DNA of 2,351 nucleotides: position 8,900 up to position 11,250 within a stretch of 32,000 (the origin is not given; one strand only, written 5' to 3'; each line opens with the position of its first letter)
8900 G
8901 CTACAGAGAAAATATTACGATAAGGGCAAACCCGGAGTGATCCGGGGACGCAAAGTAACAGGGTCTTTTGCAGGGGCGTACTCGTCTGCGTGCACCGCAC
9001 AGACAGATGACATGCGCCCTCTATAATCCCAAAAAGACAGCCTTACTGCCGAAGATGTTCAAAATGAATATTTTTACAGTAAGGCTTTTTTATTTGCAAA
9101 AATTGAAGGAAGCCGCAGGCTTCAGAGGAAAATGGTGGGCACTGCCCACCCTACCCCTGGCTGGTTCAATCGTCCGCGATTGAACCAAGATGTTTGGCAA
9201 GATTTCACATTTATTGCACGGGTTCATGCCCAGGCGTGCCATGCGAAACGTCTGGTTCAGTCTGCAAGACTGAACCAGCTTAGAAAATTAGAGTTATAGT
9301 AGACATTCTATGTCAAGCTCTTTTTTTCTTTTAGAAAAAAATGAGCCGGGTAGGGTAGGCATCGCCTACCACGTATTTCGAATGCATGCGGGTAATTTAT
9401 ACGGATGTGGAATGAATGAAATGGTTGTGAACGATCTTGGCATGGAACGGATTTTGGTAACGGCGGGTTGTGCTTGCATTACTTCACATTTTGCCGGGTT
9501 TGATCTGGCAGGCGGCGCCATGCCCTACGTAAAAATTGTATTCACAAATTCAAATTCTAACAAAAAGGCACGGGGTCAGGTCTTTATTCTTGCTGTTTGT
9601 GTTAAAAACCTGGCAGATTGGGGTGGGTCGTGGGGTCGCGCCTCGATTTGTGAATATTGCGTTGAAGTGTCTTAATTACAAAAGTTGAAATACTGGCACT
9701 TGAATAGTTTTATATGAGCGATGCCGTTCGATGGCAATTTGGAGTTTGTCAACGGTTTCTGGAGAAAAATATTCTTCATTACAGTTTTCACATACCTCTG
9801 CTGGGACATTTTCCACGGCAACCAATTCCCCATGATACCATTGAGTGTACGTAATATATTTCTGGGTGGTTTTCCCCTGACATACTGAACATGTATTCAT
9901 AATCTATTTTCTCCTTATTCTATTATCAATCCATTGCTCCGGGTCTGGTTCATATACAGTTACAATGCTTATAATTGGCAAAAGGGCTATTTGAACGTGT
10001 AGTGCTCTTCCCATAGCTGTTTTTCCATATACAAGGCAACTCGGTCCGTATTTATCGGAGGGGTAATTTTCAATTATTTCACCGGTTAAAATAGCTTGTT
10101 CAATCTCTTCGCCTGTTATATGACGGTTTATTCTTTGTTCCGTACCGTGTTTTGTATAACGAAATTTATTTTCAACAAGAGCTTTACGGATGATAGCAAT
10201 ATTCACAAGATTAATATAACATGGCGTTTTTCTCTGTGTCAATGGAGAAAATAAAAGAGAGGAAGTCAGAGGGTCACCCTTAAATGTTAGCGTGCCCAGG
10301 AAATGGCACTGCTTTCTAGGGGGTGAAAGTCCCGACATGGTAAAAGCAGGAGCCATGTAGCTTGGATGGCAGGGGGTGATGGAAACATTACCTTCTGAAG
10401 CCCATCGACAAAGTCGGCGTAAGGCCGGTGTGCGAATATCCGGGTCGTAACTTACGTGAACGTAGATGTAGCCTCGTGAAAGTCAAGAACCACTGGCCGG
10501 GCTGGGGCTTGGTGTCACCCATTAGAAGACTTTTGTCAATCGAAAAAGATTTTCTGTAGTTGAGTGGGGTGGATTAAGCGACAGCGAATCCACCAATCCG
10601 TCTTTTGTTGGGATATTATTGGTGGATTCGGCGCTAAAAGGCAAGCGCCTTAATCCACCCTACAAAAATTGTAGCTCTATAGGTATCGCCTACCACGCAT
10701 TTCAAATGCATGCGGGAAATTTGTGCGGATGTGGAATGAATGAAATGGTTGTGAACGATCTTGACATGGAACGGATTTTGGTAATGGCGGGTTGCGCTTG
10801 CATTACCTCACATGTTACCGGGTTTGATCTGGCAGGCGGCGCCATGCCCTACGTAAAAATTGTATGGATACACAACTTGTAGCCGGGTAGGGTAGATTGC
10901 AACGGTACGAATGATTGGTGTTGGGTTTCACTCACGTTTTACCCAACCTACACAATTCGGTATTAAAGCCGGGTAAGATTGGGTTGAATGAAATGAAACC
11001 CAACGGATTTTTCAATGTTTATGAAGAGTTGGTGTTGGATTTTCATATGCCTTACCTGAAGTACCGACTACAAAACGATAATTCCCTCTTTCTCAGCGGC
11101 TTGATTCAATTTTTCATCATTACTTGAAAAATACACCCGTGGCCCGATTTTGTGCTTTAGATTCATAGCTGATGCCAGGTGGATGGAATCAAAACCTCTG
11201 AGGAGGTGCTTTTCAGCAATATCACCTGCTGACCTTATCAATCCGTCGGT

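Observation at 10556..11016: Three sequence-unrelated repeat classes share one architecture: GTAGG-hairpin ... hairpin-CCTAC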

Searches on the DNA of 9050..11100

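Call 70: search_rna_families(source=window, start=9050, end=11100, threshold=evalue, max_evalue=1)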
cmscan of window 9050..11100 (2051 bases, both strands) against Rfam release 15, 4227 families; matches with E-value up to 1: 2.
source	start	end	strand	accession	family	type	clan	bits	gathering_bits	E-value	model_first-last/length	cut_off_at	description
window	10317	10455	+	RF02003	group-II-D1D4-4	Intron;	CL00102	107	49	2e-24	1-138/138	no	Group II catalytic intron D1-D4-4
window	10222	10331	+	RF00264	SNORA64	Gene; snRNA; snoRNA; HACA-box;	CL00041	18.3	35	0.78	1-133/133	no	Small nucleolar RNA SNORA64/SNORA10 family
